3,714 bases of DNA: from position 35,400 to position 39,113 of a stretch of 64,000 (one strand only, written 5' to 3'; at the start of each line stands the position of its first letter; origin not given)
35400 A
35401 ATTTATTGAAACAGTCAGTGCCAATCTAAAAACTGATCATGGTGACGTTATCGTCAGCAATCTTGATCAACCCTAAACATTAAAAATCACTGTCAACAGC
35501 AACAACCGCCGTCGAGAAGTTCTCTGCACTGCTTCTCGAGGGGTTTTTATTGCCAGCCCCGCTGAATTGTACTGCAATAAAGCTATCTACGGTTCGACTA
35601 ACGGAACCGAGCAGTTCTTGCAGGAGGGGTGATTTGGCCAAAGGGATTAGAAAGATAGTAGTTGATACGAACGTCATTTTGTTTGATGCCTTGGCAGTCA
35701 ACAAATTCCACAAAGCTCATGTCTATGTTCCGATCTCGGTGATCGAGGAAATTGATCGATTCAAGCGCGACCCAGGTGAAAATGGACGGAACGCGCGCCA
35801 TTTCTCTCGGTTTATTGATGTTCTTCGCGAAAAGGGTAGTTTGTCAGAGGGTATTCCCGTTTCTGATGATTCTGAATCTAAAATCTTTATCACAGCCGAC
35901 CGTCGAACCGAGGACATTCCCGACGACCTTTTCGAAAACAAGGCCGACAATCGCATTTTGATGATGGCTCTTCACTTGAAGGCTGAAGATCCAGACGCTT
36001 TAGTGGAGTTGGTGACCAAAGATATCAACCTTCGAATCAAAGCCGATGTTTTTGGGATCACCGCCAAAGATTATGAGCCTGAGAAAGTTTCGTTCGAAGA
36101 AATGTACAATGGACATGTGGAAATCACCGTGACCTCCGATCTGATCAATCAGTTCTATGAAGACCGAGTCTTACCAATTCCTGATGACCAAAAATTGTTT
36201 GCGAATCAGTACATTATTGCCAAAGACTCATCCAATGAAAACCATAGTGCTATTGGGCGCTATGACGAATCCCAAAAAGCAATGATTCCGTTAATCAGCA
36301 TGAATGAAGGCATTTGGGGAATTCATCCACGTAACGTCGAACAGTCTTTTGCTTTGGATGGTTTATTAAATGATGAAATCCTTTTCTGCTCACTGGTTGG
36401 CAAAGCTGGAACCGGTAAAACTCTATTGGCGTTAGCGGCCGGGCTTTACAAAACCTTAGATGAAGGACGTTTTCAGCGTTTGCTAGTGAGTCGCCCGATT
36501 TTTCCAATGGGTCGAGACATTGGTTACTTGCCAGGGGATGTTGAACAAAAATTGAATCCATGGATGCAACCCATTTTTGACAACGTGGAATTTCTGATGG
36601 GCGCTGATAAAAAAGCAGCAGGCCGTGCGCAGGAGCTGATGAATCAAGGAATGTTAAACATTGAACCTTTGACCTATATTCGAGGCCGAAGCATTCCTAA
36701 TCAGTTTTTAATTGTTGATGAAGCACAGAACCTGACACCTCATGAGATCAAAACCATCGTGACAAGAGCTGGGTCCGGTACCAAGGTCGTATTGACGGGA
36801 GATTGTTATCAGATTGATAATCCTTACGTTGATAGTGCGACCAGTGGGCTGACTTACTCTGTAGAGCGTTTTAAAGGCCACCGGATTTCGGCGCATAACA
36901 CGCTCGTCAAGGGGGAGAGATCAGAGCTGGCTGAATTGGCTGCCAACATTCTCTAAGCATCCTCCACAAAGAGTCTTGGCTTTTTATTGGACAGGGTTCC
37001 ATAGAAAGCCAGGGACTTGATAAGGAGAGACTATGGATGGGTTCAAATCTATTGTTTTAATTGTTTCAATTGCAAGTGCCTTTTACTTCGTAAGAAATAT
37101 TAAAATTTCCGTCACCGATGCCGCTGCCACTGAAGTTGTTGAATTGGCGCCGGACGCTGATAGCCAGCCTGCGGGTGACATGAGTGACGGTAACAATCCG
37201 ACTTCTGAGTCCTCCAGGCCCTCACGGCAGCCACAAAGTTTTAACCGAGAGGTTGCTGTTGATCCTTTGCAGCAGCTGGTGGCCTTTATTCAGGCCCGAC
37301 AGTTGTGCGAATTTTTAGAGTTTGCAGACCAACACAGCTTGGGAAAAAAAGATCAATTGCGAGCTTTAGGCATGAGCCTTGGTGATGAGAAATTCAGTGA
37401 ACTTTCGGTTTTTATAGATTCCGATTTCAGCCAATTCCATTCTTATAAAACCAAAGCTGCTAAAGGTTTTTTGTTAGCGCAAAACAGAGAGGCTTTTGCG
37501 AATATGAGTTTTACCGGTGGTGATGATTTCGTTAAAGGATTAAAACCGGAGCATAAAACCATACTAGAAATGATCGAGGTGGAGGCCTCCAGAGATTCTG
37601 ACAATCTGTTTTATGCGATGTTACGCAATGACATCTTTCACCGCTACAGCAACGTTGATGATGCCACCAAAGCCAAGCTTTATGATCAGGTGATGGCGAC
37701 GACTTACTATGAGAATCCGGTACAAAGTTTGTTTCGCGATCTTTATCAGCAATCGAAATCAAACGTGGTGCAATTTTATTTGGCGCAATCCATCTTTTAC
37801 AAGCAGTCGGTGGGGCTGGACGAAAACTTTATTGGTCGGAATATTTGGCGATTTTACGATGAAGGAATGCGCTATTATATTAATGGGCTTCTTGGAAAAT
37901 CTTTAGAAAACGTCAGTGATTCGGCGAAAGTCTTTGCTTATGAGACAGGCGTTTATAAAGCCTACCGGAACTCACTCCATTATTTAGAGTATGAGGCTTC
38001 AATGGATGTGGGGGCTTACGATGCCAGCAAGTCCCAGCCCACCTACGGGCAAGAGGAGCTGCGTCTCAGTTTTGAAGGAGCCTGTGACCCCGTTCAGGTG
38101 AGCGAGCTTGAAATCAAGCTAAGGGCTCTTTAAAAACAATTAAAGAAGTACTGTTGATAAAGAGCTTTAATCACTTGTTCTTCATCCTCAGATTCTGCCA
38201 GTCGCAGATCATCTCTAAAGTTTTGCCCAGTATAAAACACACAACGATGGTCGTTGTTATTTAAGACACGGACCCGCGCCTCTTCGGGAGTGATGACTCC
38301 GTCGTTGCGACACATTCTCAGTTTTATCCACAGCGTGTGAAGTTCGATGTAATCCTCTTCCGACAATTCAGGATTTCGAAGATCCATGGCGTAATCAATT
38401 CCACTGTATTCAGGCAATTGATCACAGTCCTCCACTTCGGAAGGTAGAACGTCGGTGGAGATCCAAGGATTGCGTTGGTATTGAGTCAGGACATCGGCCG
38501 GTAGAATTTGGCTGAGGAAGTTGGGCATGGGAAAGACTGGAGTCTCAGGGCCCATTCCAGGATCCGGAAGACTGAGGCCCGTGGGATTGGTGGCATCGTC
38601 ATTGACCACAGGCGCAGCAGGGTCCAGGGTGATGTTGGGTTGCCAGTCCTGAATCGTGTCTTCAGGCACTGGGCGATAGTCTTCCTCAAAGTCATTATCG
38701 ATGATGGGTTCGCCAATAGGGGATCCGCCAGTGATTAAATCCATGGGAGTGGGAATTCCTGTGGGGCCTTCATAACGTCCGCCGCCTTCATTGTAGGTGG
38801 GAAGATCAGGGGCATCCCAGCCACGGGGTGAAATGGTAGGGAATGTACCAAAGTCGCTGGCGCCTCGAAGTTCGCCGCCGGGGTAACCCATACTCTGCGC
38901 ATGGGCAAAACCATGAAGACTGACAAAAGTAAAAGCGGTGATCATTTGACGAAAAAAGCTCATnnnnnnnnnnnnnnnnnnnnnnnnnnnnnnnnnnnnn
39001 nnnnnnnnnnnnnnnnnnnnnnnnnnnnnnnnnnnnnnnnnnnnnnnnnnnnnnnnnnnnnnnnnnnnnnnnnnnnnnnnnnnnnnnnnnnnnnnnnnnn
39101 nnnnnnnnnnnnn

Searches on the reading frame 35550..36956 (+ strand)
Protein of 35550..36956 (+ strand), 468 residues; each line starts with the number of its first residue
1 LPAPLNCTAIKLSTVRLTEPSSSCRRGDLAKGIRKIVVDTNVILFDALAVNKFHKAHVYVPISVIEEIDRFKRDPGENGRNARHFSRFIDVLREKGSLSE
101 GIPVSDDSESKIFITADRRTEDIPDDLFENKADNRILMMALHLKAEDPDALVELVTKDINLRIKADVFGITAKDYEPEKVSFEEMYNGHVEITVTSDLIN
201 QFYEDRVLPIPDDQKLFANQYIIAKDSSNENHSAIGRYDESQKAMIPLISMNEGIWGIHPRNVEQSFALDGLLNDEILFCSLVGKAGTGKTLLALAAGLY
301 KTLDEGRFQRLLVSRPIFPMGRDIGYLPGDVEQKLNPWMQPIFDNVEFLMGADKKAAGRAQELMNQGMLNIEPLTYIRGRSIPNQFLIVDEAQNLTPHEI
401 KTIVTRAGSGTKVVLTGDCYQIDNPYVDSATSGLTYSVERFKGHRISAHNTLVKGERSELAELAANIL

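Call 13: search_protein_families(library=pfam, proteins=[window:35550-36956:+], max_evalue=0.01)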
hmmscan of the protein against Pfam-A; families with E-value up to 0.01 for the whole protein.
window:35550-36956:+ (468 aa): 6 families
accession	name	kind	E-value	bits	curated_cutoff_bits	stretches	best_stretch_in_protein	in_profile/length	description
PF02562.22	PhoH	-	8e-49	166.4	27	1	258-452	2-186/205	PhoH-like protein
PF13638.12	PIN_4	-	4.8e-30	105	21.9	1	36-176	1-132/132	PIN domain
PF13604.12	AAA_30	-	1.2e-08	35.4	27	1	262-422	3-128/191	AAA domain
PF13401.12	AAA_22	-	9.4e-06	26.4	27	1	279-417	7-122/130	AAA domain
PF13245.12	AAA_19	-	0.0009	19.9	25.1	0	380-422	87-129/134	AAA domain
PF01443.25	Viral_helicase1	-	0.0011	19.3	21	1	383-445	59-122/228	Viral superfamily 1 RNA helicase core domain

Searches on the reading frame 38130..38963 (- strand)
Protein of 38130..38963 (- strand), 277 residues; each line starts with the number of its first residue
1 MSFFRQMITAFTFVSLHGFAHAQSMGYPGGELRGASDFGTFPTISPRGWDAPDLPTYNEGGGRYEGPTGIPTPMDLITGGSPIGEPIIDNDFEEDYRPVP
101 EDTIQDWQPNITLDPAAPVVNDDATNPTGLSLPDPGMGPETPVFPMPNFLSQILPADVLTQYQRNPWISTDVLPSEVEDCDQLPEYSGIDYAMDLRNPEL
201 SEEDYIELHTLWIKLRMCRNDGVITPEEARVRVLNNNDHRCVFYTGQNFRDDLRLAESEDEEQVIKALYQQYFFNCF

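Call 13: search_protein_families(library=pfam, proteins=[window:38130-38963:-], max_evalue=0.01)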
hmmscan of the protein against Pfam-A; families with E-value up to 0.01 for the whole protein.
window:38130-38963:- (277 aa): 0 families

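Call 27: find_encoding_contigs(protein=window:38130-38963:-, flank=3000, max_places=10)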
Protein window:38130-38963:- (277 aa): no gene with exactly this product is on record in the collection.

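Call 28: find_homologous_proteins(query=window:38130-38963:-, max_evalue=0.00001)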
Query window:38130-38963:- (277 aa): 2 proteins with E <= 0.00001 among 539 candidates.
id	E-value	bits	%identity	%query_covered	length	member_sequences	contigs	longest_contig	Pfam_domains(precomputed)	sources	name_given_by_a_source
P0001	1.9e-191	653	100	100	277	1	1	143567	-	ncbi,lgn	-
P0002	2.9e-145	501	75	100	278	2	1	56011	-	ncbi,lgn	-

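Call 29: find_encoding_contigs(protein=P0001, flank=4000, max_places=10)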
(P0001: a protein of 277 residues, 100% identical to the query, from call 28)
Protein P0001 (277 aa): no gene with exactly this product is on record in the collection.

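Call 30: find_encoding_contigs(protein=P0002, flank=4000, max_places=10)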
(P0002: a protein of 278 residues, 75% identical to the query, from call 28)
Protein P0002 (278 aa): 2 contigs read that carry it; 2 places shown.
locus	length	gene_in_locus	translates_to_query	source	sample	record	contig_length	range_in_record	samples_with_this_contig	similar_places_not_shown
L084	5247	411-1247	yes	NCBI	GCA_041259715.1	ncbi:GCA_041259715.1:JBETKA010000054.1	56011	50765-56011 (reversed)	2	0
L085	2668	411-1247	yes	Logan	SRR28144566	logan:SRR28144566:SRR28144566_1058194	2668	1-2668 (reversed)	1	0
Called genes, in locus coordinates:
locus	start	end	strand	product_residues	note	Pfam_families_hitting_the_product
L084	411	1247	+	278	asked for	-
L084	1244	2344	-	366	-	-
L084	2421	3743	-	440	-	PF13401:AAA_22 (faint), PF13638:PIN_4, PF02562:PhoH, PF13604:AAA_30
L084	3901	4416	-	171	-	PF07238:PilZ (weak)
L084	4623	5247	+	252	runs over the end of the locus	-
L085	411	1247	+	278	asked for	-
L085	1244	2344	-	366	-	-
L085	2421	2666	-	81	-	?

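Call 76: list_cluster_members(proteins=[P0002])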
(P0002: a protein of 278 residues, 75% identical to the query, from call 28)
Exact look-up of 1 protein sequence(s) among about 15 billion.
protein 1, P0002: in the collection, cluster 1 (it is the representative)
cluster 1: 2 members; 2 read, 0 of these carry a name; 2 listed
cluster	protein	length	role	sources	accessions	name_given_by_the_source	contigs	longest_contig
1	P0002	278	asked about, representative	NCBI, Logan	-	-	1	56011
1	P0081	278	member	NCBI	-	-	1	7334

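Call 77: find_encoding_contigs(protein=P0081, flank=4000, max_places=5)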
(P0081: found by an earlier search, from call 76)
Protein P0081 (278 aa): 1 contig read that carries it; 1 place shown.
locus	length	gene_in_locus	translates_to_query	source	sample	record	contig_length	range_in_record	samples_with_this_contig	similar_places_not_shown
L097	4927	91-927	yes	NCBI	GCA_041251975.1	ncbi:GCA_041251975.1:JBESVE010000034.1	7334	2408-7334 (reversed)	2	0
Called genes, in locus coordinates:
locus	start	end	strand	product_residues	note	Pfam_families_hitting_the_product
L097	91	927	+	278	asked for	-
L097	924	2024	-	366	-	-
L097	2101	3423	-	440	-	PF13401:AAA_22 (faint), PF13638:PIN_4, PF02562:PhoH, PF13604:AAA_30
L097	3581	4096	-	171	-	PF07238:PilZ (weak)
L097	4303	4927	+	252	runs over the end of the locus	-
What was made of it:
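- Tried and rejected: P0081 gave a contig that stops inside the spacer (call 77).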
